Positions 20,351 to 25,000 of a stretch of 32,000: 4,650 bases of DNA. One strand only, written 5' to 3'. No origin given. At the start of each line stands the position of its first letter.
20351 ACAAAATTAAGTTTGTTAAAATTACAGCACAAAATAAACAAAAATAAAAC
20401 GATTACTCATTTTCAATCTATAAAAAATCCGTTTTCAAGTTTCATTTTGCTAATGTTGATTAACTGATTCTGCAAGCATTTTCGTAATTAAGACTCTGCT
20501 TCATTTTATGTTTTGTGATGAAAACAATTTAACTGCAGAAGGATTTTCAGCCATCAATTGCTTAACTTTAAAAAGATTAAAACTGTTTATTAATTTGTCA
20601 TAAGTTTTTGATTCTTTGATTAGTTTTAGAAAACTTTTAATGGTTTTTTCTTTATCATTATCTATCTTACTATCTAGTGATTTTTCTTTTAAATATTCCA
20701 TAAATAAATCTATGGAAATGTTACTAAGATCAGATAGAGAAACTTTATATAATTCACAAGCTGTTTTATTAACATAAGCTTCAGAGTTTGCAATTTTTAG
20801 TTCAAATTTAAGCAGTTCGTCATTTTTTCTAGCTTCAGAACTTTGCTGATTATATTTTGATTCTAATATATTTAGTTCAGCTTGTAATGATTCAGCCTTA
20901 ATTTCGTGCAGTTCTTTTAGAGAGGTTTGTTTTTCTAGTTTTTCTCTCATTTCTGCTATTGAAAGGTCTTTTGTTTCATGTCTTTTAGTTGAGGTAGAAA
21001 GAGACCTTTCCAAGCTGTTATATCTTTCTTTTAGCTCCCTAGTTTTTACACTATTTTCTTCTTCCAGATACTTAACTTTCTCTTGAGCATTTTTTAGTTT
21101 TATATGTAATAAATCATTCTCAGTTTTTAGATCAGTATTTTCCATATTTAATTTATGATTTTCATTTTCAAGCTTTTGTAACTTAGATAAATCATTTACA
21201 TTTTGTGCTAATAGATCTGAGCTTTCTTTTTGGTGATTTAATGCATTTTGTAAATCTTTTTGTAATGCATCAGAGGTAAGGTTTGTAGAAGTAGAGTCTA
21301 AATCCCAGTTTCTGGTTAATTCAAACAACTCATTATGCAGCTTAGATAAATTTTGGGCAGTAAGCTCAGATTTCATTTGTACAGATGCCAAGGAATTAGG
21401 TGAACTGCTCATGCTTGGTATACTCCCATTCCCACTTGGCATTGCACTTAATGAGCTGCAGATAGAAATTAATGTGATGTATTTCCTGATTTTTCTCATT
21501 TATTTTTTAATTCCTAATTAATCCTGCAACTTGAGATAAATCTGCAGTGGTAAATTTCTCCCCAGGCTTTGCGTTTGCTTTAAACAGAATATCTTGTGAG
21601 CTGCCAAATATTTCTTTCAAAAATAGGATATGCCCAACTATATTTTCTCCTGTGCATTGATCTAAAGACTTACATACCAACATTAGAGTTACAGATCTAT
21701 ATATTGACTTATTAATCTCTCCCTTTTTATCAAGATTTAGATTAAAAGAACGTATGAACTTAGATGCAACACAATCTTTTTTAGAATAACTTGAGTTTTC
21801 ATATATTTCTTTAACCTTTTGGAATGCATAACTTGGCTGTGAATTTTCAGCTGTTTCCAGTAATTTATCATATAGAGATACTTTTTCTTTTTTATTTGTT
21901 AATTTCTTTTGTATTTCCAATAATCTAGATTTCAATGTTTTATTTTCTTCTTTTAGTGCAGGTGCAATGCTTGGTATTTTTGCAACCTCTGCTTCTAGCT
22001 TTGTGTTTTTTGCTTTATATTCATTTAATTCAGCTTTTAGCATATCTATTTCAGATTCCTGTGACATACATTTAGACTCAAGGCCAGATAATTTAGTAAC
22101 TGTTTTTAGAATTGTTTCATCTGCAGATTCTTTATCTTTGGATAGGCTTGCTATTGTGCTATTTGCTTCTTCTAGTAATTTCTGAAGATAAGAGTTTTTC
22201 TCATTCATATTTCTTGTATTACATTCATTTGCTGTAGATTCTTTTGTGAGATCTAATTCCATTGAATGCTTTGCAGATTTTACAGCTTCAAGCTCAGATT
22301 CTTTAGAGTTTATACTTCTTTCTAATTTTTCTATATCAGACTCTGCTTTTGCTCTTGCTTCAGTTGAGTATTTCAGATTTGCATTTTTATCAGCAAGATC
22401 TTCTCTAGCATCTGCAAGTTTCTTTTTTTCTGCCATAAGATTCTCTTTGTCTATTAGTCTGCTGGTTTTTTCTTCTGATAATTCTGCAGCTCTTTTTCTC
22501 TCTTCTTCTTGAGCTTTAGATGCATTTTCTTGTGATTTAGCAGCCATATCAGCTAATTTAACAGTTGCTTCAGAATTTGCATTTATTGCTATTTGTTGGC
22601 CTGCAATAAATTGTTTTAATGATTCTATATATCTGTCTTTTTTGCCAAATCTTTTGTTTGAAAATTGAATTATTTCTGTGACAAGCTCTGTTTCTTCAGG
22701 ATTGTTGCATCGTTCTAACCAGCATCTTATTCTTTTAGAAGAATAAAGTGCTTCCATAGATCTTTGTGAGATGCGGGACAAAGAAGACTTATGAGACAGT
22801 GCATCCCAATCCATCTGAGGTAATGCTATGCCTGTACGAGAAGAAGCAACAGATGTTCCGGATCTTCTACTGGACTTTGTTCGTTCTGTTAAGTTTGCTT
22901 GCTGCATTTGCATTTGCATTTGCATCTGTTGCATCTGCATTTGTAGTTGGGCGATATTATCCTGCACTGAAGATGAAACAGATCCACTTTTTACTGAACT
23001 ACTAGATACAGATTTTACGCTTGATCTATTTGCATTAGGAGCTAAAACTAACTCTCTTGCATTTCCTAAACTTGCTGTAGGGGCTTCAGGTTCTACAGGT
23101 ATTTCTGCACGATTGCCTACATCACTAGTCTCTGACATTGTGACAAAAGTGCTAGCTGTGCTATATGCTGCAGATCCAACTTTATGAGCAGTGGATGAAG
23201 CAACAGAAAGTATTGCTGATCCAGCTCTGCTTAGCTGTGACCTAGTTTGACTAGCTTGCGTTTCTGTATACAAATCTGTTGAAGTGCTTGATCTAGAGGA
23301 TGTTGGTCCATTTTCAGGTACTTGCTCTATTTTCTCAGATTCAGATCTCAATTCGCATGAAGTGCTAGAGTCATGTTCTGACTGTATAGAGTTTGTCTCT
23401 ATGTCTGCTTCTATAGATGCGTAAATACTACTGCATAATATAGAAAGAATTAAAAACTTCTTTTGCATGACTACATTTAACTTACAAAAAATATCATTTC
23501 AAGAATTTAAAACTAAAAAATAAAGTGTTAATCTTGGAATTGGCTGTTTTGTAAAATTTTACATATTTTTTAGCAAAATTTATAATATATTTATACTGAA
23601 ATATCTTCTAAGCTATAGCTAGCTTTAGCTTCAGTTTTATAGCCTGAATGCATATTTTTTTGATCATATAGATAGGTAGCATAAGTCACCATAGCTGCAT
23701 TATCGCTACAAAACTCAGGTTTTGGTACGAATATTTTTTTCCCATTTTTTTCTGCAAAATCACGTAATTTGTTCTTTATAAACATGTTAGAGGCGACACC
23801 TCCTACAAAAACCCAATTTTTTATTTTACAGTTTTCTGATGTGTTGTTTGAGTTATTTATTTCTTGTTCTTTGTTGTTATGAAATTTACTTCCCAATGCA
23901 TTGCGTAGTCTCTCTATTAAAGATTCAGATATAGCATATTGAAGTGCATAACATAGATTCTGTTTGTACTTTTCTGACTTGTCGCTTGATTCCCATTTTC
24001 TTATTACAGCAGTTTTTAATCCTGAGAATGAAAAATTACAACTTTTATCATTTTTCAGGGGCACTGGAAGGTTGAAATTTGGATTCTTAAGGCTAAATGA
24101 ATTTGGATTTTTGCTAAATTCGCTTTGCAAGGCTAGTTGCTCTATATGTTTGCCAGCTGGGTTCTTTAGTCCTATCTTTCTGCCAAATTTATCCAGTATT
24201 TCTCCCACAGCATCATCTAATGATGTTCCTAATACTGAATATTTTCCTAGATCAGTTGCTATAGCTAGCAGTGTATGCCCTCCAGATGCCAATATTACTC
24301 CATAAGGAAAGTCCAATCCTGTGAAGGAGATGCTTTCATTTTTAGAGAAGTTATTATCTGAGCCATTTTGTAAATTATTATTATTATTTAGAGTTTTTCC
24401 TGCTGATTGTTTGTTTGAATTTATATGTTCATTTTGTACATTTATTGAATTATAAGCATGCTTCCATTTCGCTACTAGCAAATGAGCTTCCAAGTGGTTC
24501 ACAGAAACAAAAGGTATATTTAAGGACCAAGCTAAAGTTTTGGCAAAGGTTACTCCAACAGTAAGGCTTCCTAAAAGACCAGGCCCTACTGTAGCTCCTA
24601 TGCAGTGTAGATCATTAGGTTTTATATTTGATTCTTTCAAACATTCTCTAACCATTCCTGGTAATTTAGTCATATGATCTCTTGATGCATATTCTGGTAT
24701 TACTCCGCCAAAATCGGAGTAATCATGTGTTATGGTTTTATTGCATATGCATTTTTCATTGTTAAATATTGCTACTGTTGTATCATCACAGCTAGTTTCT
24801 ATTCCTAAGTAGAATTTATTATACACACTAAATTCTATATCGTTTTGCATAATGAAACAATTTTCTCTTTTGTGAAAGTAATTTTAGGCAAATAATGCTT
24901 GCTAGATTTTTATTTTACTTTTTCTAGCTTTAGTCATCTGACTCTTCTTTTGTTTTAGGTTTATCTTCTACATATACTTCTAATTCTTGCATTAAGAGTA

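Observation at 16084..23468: Tandemly duplicated, tightly coupled two-gene cassette (B-A, B-A, then a lone A) encoding signal-peptide-bearing coiled-coil proteins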

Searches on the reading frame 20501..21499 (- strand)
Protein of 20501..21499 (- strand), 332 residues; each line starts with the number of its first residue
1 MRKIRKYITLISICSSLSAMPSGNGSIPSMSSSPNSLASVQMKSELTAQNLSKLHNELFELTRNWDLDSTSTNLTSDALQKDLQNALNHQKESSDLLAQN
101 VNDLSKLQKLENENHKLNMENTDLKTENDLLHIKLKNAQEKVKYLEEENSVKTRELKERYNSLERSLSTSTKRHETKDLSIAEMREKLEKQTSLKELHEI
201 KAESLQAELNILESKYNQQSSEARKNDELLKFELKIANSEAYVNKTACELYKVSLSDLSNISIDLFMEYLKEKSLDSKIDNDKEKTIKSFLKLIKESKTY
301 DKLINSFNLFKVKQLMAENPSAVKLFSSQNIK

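Call 6: search_protein_families(library=pfam, proteins=[window:20501-21499:-], max_evalue=0.1)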
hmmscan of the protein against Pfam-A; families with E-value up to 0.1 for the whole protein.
window:20501-21499:- (332 aa): 2 families
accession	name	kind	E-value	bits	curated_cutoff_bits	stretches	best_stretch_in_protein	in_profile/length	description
PF18595.6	Nuf2_DHR10-like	-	0.021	15.3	28.4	1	77-164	29-116/117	Nuf2, DHR10-like domain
PF08614.16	ATG16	-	0.032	14.8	33.7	1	33-150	62-182/200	Autophagy protein 16 (ATG16)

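Call 7: search_protein_families(library=ncbifam, proteins=[window:20501-21499:-], max_evalue=0.1)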
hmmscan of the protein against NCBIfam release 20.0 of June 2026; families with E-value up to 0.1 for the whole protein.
window:20501-21499:- (332 aa): 3 families
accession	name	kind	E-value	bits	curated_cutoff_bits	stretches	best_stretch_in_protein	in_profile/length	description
TIGR02169.1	SMC_prok_A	equivalog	0.0015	16.3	729.4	1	39-281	670-915/1165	chromosome segregation protein SMC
NF045780.1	TrlF_fam_ATP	equivalog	0.0052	15.5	350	1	45-304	529-786/944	TrlF family AAA-like ATPase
TIGR02168.1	SMC_prok_B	equivalog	0.016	12.9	567.35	1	39-229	704-953/1181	chromosome segregation protein SMC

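Call 18: find_related_loci(query=A2, collection=genome_contigs, flank=10000)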
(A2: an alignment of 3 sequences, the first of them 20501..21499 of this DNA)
Query A2 (332 aa) in genome_contigs; peptide patterns used: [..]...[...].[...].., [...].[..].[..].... (x = any residue, [..] = any of these).
31 stretches matched a pattern, but none encodes a relative of the query by tblastn (E <= 1e-3).

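Call 21: find_homologous_proteins(query=A2, max_evalue=0.01)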
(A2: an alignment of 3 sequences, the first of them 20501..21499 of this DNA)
Query A2 (3 sequences) (332 aa, profile of the alignment): 2 proteins with E <= 0.01 among 8000 candidates.
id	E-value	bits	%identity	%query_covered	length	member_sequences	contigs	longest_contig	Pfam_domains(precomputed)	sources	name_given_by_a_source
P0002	7.9e-181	620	38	41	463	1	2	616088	-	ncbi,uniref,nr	ncbi:hypothetical protein [Candidatus Nesciobacter abundans]|uniref:Uncharacterized protein n=1 Tax=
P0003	2.8e-136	473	100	100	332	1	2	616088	-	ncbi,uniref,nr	ncbi:hypothetical protein [Candidatus Nesciobacter abundans]|uniref:Uncharacterized protein n=1 Tax=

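Call 45: predict_structure(alignment_id=A2)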
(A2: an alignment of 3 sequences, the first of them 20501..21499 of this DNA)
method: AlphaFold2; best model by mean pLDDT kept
length: 332 residues; sequences in the alignment: 3
mean_pLDDT: 69.8   pTM: 0.28
mean pLDDT of the five models: 69.8, 66.0, 65.9, 64.0, 61.0
residues with pLDDT >= 90: 132; 70-90: 30; 50-70: 78; < 50: 92
segments of 3 or more residues with pLDDT < 50: 14-47, 63-73, 245-260, 272-278, 319-332
pLDDT, mean of each block of 10 residues (from residue 1): 51 46 35 36 44 67 48 63 89 93 95 97 97 98 98 97 97 93 95 95 95 90 77 72 45 42 54 49 61 51 52 49 40 30
secondary structure, 60 per line:
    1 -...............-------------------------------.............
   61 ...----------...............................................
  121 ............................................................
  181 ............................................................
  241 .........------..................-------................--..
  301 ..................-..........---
elements in order: H2-16 H48-63 H74-249 H256-273 H281-296 H299-318 H320-329

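Call 49: search_solved_structures(query=A2, max_evalue=1)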
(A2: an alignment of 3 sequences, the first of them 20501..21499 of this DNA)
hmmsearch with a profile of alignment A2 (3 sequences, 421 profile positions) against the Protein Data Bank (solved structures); distinct sequences matched with E-value up to 1: 5.
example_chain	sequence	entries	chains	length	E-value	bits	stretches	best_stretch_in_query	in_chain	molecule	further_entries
7plo_O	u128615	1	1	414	0.02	16.9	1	44-132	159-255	Leucine-rich repeat protein 1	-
4l9u_A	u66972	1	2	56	0.038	16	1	137-171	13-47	RAS guanyl-releasing protein 1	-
7rwz_B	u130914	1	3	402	0.059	15.3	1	132-185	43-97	Major capsid protein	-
7rmf_W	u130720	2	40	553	1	11.3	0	128-197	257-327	CTP synthase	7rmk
7rmv_A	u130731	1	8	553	1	11.3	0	128-197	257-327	CTP synthase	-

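Call 52: find_related_loci(query=A2, collection=metagenome_contigs, flank=8000)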
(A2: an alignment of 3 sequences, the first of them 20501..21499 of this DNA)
Query A2 (332 aa) in metagenome_contigs; peptide patterns used: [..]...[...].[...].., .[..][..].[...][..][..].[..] (x = any residue, [..] = any of these).
471 stretches matched a pattern, but none encodes a relative of the query by tblastn (E <= 1e-3).

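Call 60: fold_search(model_id=the predicted structure, library=pdb)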
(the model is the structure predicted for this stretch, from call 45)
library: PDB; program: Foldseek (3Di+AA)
matches with E <= 10: 0; with E <= 0.001: 0
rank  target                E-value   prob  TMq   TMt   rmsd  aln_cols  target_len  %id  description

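Call 61: search_protein_families(library=phrogs, proteins=[window:20501-21499:-], max_evalue=0.01)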
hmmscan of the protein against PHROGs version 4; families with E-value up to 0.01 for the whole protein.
window:20501-21499:- (332 aa): 0 families

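Call 76: search_protein_families(library=padloc, proteins=[window:20501-21499:-], max_evalue=0.01)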
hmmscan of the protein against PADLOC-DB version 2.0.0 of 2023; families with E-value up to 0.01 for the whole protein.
window:20501-21499:- (332 aa): 2 families
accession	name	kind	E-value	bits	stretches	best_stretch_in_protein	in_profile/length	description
PDLC00580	JetC3|JetC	-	0.00097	15.5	1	44-260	657-872/1068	DUF3584 domain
PDLC03865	LmuB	-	0.0043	13.3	1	37-297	582-839/1007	-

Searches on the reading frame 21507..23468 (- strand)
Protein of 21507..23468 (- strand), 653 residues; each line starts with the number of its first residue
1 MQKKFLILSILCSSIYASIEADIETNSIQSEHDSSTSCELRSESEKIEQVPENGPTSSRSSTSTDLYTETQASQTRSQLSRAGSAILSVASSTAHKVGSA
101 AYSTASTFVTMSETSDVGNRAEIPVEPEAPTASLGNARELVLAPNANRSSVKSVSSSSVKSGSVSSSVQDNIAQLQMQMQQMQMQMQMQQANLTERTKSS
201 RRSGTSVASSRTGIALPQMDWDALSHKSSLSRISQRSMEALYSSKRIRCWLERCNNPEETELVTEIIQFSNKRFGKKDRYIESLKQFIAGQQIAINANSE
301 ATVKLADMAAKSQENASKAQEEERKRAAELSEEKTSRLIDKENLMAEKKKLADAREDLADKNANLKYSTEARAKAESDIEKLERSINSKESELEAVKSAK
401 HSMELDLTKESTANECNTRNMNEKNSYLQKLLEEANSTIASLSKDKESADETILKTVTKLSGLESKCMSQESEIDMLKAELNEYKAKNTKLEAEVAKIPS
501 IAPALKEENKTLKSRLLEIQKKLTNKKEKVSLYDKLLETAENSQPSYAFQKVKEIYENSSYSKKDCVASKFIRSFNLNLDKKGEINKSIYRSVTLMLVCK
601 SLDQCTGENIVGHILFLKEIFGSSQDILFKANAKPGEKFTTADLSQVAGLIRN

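Call 6: search_protein_families(library=pfam, proteins=[window:21507-23468:-], max_evalue=0.1)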
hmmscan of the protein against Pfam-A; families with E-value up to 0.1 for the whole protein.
window:21507-23468:- (653 aa): 2 families
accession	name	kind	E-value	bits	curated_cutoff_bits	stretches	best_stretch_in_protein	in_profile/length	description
PF13166.12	AAA_13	-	0.00058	19.1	36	1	341-557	292-487/713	AAA domain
PF04977.20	DivIC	-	0.045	14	28.9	1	467-497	19-49/80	Septum formation initiator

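Call 7: search_protein_families(library=ncbifam, proteins=[window:21507-23468:-], max_evalue=0.1)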
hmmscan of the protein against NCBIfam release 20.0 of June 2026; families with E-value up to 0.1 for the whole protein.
window:21507-23468:- (653 aa): 4 families
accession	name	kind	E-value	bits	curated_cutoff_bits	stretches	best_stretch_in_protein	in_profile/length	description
NF045487.1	ASRP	equivalog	1e-06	27.7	300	1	376-544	117-286/593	archaea-specific SMC-related protein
TIGR02169.1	SMC_prok_A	equivalog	7.7e-06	23.9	729.4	1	309-560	694-942/1165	chromosome segregation protein SMC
TIGR02168.1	SMC_prok_B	equivalog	2.3e-05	22.3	567.35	1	358-544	234-416/1181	chromosome segregation protein SMC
TIGR04523.1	Mplasa_alph_rch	subfamily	0.0009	17.3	270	1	266-529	413-667/745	helix-rich protein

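Call 61: search_protein_families(library=phrogs, proteins=[window:21507-23468:-], max_evalue=0.01)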
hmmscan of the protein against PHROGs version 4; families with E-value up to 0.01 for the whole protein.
window:21507-23468:- (653 aa): 1 family
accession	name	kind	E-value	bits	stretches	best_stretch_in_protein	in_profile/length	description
phrog_19043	-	unknown function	0.0051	18.2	0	471-518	27-70/99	-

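Call 76: search_protein_families(library=padloc, proteins=[window:21507-23468:-], max_evalue=0.01)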
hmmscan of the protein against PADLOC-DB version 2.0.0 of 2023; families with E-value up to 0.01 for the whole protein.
window:21507-23468:- (653 aa): 0 families

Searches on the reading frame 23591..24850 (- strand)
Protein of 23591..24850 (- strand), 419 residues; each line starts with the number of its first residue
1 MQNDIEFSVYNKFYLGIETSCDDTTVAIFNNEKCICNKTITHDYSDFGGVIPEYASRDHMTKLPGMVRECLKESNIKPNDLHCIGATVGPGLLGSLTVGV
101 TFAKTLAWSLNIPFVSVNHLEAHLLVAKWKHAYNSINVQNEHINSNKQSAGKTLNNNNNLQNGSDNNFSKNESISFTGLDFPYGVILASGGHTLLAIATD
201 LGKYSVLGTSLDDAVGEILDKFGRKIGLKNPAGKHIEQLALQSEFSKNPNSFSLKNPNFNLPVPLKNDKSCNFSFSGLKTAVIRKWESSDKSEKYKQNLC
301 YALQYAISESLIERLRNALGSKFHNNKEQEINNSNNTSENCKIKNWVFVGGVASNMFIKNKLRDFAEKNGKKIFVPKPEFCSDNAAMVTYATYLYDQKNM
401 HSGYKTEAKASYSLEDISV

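Call 38: find_homologous_proteins(query=window:23591-24850:-, max_evalue=1e-20)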
Query window:23591-24850:- (419 aa): 7804 proteins with E <= 1e-20 among 8000 candidates; the best 120 are listed.
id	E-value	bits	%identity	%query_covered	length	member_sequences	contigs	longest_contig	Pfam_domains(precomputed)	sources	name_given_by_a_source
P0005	1.3e-281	952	100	100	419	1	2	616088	PF00814.32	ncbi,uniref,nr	ncbi:hypothetical protein [Candidatus Nesciobacter abundans]|uniref:tRNA N6-adenosine threonylcarbam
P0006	1.0e-104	369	45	97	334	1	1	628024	PF00814.32,PF22521.3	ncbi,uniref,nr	ncbi:tRNA (adenosine(37)-N6)-threonylcarbamoyltransferase complex transferase subunit TsaD [Candidat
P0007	1.8e-101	358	45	97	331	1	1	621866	PF00814.32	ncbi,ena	-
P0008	4.1e-100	354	43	97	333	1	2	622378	PF00814.32,PF22521.3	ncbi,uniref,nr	ncbi:tRNA (adenosine(37)-N6)-threonylcarbamoyltransferase complex transferase subunit TsaD [Candidat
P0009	3.1e-97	344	43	97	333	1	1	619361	PF00814.32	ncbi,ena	-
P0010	5.3e-95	337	44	97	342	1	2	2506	PF00814.32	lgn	-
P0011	4.5e-94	334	44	95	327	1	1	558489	PF00814.32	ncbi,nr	ncbi:MAG: tRNA (adenosine(37)-N6)-threonylcarbamoyltransferase complex transferase subunit TsaD [Alp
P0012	6.5e-81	291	40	92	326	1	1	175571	PF00814.32,PF22521.3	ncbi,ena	-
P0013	4.7e-80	288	40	96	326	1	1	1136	PF00814.32,PF22521.3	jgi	jgi:N6-L-threonylcarbamoyladenine synthase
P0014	7.7e-73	264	38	95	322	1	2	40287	PF00814.32,PF22521.3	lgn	-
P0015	9.3e-71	257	37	97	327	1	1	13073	PF00814.32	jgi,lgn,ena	-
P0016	2.6e-68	249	40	96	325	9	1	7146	PF00814.32,PF22521.3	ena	-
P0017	2.3e-67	246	39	97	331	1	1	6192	PF00814.32,PF22521.3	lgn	-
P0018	2.2e-66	243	38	95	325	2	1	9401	PF00814.32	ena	-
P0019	3.0e-65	239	38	93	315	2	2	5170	PF00814.32,PF22521.3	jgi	jgi:N6-L-threonylcarbamoyladenine synthase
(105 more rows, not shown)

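Call 40: find_encoding_contigs(protein=P0008, flank=10000, max_places=2)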
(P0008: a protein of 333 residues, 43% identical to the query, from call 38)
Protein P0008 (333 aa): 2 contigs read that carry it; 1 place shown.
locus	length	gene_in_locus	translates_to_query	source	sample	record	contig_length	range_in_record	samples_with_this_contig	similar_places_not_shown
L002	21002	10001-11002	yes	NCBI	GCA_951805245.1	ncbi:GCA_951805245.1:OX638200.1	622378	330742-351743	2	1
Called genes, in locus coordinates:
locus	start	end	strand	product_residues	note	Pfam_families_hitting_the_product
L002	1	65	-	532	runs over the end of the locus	PF00140:Sigma70_r1_2, PF04546:Sigma70_ner, PF04542:Sigma70_r2, PF04539:Sigma70_r3, PF04545:Sigma70_r4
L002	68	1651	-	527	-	PF01807:Zn_ribbon_DnaG, PF08275:DNAG_N, PF01751:Toprim, PF13155:Toprim_2, PF13662:Toprim_4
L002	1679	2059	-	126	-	-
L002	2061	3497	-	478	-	PF02874:ATP-synt_ab_N, PF00006:ATP-synt_ab, PF22919:ATP-synt_VA_C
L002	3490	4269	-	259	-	PF00231:ATP-synt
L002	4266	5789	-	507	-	PF00006:ATP-synt_ab, PF00306:ATP-synt_ab_C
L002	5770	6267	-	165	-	PF00213:OSCP (weak)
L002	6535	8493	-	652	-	-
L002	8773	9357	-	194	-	-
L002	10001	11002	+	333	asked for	PF00814:TsaD, PF22521:HypF_C_2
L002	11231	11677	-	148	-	PF11969:DcpS_C, PF01230:HIT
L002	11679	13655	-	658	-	PF03772:Competence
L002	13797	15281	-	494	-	-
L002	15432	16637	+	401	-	PF01018:GTP1_OBG, PF00009:GTP_EFTU (faint), PF01926:MMR_HSR1, PF02421:FeoB_N, PF04670:Gtr1_RagA (weak)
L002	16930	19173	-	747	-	PF14938:SNAP (faint), PF13428:TPR_14 (faint)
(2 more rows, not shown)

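Call 41: find_encoding_contigs(protein=P0006, flank=10000, max_places=2)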
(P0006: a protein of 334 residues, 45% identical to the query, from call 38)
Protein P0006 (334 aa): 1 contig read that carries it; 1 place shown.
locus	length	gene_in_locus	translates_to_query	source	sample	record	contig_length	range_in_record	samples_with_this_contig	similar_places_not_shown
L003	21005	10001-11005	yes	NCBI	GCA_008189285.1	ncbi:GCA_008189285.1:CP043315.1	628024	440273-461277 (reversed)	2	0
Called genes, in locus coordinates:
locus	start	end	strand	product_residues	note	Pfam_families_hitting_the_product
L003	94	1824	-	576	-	PF00140:Sigma70_r1_2, PF04546:Sigma70_ner, PF04542:Sigma70_r2, PF04539:Sigma70_r3, PF04545:Sigma70_r4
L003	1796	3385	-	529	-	PF01807:Zn_ribbon_DnaG, PF08275:DNAG_N, PF01751:Toprim (weak), PF13155:Toprim_2, PF13662:Toprim_4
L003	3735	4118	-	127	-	PF02823:ATP-synt_DE_N (faint)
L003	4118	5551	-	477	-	PF02874:ATP-synt_ab_N, PF00006:ATP-synt_ab, PF22919:ATP-synt_VA_C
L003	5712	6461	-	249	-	PF00231:ATP-synt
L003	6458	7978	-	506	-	PF02874:ATP-synt_ab_N (weak), PF00006:ATP-synt_ab, PF00306:ATP-synt_ab_C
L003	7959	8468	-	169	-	PF00213:OSCP (weak)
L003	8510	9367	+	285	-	PF01510:Amidase_2, PF01471:PG_binding_1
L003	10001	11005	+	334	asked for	PF00814:TsaD, PF22521:HypF_C_2 (weak)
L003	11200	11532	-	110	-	PF11969:DcpS_C, PF01230:HIT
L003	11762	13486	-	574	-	PF03772:Competence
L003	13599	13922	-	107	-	-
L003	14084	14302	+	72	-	-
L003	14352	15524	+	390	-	PF01018:GTP1_OBG, PF01926:MMR_HSR1, PF02421:FeoB_N, PF00350:Dynamin_N (faint)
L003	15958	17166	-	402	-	PF01435:Peptidase_M48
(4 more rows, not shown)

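Call 42: find_encoding_contigs(protein=P0011, flank=10000, max_places=2)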
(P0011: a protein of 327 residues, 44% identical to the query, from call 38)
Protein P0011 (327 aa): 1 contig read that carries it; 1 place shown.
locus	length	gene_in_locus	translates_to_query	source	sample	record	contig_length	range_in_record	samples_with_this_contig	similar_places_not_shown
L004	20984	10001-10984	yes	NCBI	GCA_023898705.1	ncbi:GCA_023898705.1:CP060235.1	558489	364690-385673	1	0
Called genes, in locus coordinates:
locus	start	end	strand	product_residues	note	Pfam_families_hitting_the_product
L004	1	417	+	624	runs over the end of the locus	PF00012:HSP70, PF06723:MreB_Mbl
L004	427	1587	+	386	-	PF00226:DnaJ, PF01556:DnaJ_C, PF00684:DnaJ_CXXCXGXG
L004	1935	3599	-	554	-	PF00140:Sigma70_r1_2, PF04546:Sigma70_ner, PF04542:Sigma70_r2, PF04539:Sigma70_r3, PF04545:Sigma70_r4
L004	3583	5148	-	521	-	PF01807:Zn_ribbon_DnaG, PF08275:DNAG_N, PF13155:Toprim_2, PF13662:Toprim_4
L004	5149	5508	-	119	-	-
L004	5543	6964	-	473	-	PF02874:ATP-synt_ab_N, PF00006:ATP-synt_ab, PF22919:ATP-synt_VA_C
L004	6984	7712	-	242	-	PF00231:ATP-synt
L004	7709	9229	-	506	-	PF02874:ATP-synt_ab_N, PF00006:ATP-synt_ab, PF00306:ATP-synt_ab_C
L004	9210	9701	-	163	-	PF00213:OSCP (weak)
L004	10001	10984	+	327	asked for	PF00814:TsaD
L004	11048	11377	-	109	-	PF11969:DcpS_C, PF01230:HIT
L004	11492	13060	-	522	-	PF03772:Competence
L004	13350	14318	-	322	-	PF24161:CCDC39 (weak)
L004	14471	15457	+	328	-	PF01018:GTP1_OBG, PF01926:MMR_HSR1, PF02421:FeoB_N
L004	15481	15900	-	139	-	PF14559:TPR_19 (faint)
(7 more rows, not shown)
